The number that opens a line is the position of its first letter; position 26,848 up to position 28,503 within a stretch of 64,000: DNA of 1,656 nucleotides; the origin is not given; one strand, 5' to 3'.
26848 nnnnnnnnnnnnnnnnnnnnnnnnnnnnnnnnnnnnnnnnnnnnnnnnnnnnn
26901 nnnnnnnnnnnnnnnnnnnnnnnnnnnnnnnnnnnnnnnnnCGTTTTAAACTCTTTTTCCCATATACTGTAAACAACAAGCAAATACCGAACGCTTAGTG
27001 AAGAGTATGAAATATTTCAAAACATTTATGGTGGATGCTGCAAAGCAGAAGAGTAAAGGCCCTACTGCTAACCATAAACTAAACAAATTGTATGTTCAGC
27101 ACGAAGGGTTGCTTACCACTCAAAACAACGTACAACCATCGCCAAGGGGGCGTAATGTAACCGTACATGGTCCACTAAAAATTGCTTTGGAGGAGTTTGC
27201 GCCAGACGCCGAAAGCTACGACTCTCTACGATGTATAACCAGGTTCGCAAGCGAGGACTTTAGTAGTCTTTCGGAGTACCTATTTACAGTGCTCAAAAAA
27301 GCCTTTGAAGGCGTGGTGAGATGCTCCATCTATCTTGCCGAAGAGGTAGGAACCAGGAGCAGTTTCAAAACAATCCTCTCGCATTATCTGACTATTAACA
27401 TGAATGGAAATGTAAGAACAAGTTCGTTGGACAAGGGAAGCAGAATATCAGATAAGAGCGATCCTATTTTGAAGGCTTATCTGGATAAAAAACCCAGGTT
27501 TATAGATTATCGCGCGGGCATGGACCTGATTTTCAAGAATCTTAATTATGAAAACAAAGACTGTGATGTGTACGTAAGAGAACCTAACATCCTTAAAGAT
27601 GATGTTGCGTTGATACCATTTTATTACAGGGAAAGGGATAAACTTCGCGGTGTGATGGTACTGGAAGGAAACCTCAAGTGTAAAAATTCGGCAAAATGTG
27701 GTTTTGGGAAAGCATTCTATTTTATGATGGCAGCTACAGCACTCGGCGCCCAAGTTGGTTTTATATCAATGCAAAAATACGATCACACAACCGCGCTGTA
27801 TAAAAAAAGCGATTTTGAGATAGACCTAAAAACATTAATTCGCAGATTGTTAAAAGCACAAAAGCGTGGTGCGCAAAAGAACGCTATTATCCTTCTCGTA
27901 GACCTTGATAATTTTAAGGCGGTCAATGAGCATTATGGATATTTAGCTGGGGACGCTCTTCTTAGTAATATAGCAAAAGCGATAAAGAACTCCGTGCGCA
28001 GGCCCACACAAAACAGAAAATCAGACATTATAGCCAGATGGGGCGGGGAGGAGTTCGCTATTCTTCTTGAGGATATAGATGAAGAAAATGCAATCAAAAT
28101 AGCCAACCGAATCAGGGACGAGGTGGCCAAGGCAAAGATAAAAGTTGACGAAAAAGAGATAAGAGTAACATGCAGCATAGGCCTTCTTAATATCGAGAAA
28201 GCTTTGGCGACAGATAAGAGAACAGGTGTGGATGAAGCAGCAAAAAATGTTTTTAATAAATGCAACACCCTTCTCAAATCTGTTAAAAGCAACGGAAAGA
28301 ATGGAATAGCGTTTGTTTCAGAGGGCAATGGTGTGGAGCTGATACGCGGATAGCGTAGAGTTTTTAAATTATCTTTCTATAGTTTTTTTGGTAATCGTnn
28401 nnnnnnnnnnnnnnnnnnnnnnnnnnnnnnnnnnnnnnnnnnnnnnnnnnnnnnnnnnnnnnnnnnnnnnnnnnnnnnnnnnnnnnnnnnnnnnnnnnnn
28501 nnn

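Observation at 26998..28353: Intact-looking GAF-like + GGDEF diguanylate cyclase in an archaeal chromosome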

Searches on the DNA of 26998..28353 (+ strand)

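Call 84: search_rna_families(sources=[L001, L003, L006, L011, L015, L016, L017, L018, L019], threshold=gathering)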
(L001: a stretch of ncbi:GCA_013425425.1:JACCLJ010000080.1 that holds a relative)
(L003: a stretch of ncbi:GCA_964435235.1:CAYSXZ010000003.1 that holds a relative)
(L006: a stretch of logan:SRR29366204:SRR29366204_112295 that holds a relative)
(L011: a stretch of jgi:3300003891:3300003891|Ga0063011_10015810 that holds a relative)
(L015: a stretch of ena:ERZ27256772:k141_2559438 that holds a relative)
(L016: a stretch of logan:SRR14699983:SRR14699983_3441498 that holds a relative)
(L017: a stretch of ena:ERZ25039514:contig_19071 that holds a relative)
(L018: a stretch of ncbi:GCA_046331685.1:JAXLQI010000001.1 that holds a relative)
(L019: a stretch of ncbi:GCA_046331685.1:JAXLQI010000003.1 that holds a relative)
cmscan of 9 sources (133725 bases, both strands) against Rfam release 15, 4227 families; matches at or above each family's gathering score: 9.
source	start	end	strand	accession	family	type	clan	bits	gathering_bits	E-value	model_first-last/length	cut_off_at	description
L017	9768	9841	+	RF00005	tRNA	Gene; tRNA;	CL00001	68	29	2.3e-12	1-71/71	no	tRNA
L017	13179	13251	-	RF00005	tRNA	Gene; tRNA;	CL00001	63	29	5.6e-11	1-71/71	no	tRNA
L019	20544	20616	+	RF00005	tRNA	Gene; tRNA;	CL00001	58.1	29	1.2e-09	1-71/71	no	tRNA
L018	5195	5310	-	RF00005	tRNA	Gene; tRNA;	CL00001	56.1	29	4.3e-09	1-71/71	no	tRNA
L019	11328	11456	+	RF00005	tRNA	Gene; tRNA;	CL00001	55.1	29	8.4e-09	1-71/71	no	tRNA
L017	11294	11416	+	RF00005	tRNA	Gene; tRNA;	CL00001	47.5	29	1e-06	1-71/71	no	tRNA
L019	9582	9784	+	RF00005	tRNA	Gene; tRNA;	CL00001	46.3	29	2.2e-06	1-71/71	no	tRNA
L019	8668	8789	-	RF00005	tRNA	Gene; tRNA;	CL00001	43.4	29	1.3e-05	1-71/71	no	tRNA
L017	7736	7850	-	RF00005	tRNA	Gene; tRNA;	CL00001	39.3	29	0.00019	1-71/71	no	tRNA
